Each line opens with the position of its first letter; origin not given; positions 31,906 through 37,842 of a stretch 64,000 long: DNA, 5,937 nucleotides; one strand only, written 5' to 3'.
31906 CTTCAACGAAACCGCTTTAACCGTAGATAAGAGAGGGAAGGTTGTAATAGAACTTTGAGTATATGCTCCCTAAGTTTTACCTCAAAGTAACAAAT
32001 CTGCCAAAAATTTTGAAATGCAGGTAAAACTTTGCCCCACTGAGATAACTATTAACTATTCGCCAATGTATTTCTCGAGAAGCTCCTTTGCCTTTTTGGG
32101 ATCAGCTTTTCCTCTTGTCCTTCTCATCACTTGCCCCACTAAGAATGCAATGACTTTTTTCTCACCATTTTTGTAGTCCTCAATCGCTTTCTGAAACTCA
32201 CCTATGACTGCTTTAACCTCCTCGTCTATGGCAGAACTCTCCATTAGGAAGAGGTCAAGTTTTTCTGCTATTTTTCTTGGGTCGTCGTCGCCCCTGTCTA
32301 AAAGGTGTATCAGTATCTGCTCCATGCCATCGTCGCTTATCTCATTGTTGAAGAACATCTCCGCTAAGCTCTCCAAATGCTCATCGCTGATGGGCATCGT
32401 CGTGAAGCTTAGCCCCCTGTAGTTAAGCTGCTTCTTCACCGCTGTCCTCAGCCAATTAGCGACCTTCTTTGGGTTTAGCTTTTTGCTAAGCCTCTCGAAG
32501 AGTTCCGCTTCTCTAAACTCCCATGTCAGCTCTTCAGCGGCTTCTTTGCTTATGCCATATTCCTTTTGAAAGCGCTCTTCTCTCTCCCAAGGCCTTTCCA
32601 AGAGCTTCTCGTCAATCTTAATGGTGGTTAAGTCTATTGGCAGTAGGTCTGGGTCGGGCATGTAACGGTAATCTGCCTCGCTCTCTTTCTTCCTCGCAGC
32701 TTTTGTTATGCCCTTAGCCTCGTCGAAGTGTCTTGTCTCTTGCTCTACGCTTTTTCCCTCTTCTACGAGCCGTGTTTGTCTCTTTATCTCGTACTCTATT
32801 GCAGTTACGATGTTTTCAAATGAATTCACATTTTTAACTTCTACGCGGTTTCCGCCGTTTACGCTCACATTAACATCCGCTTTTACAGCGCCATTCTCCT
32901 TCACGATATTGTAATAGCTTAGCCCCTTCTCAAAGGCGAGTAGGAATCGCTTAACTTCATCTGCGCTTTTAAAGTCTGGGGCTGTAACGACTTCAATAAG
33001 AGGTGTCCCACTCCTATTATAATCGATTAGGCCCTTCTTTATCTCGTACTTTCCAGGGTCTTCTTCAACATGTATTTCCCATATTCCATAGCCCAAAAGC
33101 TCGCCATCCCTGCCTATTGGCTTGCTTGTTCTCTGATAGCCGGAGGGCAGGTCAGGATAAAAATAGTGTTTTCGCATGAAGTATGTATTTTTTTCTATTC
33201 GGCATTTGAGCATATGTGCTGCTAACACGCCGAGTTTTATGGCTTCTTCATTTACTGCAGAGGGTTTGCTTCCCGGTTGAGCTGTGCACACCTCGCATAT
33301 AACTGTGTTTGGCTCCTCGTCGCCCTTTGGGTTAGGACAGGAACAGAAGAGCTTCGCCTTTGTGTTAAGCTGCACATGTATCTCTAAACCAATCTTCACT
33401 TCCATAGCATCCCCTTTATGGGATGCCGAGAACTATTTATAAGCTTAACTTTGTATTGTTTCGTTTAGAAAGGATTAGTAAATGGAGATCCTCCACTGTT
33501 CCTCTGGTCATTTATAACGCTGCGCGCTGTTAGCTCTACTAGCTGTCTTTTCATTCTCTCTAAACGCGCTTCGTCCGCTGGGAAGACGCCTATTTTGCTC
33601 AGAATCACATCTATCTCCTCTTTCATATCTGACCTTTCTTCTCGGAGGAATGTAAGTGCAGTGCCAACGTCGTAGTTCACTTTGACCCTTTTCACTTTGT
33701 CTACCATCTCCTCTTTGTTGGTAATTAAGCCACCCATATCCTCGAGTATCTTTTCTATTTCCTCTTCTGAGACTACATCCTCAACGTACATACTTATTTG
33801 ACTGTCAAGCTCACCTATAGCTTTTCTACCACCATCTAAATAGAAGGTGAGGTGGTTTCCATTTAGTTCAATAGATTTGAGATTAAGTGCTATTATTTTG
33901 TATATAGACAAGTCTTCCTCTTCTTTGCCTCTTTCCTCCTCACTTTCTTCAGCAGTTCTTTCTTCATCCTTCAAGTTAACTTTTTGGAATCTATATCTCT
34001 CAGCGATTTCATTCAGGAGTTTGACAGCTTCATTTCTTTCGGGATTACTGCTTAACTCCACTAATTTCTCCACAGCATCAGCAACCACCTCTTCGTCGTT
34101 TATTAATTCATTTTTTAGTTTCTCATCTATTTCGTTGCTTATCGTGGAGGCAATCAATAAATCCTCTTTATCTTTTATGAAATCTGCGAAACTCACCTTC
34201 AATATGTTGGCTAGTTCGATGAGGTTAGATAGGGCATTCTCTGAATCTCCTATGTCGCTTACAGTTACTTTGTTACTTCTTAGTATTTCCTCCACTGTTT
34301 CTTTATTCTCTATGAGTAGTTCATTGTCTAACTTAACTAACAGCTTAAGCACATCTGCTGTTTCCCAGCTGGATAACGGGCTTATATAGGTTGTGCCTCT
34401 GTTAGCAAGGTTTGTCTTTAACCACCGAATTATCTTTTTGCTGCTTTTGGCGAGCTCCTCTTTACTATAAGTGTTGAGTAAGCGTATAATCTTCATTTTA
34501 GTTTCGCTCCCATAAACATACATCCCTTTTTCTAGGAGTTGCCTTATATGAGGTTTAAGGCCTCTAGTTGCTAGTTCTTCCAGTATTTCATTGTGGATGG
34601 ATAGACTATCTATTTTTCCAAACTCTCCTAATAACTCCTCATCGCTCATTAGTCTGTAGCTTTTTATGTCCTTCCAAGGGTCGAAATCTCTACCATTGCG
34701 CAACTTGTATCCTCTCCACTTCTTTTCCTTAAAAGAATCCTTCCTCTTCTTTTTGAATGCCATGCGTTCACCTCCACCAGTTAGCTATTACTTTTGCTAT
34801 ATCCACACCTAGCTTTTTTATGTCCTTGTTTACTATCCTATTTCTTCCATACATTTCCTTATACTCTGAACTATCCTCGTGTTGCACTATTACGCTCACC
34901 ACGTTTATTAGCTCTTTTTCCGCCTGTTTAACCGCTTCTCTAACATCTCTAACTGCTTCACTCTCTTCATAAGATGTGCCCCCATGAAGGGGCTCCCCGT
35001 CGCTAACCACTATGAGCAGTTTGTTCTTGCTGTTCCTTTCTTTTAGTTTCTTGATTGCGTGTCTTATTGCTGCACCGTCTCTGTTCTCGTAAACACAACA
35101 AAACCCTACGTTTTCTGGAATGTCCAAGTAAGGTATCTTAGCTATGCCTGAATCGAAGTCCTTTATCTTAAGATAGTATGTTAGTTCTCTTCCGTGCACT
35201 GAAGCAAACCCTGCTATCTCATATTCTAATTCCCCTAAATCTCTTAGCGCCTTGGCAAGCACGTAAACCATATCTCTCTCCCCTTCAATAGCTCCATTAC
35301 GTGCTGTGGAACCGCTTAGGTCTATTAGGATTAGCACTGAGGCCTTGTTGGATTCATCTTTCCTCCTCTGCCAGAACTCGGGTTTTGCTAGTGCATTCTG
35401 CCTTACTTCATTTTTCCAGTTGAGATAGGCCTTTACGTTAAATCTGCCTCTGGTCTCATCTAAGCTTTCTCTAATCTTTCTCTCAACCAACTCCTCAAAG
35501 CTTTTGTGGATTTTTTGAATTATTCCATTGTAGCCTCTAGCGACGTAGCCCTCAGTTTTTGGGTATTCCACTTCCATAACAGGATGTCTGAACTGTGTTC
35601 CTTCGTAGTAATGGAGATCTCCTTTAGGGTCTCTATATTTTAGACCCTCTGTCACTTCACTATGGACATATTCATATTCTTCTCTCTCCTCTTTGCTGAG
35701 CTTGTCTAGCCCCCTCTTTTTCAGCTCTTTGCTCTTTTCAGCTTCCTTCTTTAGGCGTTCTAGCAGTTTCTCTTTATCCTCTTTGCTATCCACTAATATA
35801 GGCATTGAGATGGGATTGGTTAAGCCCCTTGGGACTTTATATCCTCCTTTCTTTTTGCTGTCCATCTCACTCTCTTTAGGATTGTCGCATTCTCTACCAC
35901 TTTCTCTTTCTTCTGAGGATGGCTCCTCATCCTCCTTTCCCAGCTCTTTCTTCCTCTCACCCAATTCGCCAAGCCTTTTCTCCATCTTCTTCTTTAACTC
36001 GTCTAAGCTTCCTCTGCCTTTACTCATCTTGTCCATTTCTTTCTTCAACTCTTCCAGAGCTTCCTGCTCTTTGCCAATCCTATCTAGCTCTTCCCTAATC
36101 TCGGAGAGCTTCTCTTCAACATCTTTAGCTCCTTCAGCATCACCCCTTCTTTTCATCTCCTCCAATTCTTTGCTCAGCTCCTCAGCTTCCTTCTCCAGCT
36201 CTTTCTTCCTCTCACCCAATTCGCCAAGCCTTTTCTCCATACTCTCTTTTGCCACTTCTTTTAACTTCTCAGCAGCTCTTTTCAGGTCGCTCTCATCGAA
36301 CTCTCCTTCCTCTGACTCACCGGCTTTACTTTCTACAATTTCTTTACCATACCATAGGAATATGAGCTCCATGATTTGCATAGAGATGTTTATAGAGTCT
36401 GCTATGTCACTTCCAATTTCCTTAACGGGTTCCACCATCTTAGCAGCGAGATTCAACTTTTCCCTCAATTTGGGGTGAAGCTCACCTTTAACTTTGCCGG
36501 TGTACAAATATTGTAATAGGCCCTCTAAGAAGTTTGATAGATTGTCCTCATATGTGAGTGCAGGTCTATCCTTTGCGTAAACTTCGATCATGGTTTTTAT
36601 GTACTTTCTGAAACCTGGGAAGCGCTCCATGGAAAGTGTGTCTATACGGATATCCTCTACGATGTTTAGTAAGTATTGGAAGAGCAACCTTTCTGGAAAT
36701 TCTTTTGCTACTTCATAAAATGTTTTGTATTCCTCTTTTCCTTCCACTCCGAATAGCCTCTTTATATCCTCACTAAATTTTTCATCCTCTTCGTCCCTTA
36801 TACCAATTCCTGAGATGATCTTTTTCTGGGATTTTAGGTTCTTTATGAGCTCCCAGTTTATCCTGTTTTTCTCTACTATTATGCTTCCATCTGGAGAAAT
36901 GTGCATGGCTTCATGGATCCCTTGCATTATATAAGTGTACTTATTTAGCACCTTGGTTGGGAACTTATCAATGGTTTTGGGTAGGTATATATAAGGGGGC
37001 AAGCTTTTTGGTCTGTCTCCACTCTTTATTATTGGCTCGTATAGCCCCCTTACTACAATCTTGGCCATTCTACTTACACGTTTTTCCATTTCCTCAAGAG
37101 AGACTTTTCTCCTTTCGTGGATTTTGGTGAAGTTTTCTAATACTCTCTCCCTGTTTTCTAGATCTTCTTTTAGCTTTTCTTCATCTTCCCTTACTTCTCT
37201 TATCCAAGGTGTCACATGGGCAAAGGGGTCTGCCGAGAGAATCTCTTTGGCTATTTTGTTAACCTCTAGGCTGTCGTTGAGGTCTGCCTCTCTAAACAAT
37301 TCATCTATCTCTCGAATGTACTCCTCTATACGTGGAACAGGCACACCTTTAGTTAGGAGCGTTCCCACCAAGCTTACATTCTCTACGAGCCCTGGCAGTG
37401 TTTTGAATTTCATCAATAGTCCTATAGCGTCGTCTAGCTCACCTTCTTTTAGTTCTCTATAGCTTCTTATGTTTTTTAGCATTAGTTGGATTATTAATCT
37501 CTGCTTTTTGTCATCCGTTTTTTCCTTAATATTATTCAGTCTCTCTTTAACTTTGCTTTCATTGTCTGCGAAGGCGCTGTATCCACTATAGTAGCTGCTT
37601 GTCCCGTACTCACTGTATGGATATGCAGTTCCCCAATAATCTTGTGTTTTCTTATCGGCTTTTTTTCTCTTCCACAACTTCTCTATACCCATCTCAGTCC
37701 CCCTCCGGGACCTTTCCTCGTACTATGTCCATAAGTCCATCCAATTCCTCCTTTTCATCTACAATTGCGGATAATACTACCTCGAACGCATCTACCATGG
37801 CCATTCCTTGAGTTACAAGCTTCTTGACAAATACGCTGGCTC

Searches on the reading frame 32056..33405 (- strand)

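Call 83: search_protein_families(library=pfam, proteins=[window:32056-33405:-], max_evalue=0.00001)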
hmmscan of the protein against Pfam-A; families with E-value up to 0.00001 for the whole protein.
window:32056-33405:- (449 aa): 2 families
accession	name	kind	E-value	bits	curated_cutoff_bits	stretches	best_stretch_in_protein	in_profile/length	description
PF02934.20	GatB_N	-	8.8e-88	294.5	23.4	1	3-261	1-273/277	GatB/GatE catalytic domain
PF02637.23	GatB_Yqey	-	2.6e-38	131.6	27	1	302-447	2-148/148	GatB domain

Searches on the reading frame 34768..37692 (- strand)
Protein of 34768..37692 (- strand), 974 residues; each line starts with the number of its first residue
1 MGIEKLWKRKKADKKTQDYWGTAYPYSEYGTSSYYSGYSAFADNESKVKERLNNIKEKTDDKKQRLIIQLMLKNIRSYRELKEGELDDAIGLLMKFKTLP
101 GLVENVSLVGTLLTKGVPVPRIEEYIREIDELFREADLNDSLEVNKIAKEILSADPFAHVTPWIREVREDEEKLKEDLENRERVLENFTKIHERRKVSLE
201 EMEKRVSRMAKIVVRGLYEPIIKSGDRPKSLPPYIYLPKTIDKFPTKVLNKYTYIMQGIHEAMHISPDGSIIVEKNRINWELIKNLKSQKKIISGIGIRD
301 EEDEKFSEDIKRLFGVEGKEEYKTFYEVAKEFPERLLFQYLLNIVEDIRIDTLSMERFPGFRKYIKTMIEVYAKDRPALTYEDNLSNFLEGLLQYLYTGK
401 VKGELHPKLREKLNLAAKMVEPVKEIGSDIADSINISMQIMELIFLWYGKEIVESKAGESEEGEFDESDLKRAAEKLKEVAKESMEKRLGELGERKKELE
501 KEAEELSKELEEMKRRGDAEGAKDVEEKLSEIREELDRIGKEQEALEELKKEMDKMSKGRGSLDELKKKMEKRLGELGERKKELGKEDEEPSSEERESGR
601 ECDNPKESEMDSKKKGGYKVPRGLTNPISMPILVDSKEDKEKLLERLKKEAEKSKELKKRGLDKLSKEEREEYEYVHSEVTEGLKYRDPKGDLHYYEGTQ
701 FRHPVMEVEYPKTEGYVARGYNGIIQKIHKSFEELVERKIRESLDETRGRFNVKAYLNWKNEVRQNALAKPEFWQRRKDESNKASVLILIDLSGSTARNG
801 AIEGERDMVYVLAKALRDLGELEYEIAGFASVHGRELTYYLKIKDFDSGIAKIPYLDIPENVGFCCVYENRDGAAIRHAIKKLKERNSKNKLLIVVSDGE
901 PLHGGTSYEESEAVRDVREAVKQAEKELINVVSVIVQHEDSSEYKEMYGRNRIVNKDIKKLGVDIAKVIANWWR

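Call 83: search_protein_families(library=pfam, proteins=[window:34768-37692:-], max_evalue=0.00001)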
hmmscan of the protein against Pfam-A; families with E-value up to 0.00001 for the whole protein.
window:34768-37692:- (974 aa): 1 family
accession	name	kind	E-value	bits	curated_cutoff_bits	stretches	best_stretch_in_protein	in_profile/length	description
PF11775.14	CobT_C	-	2.7e-06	27.7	21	0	780-968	9-213/220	Cobalamin biosynthesis protein CobT VWA domain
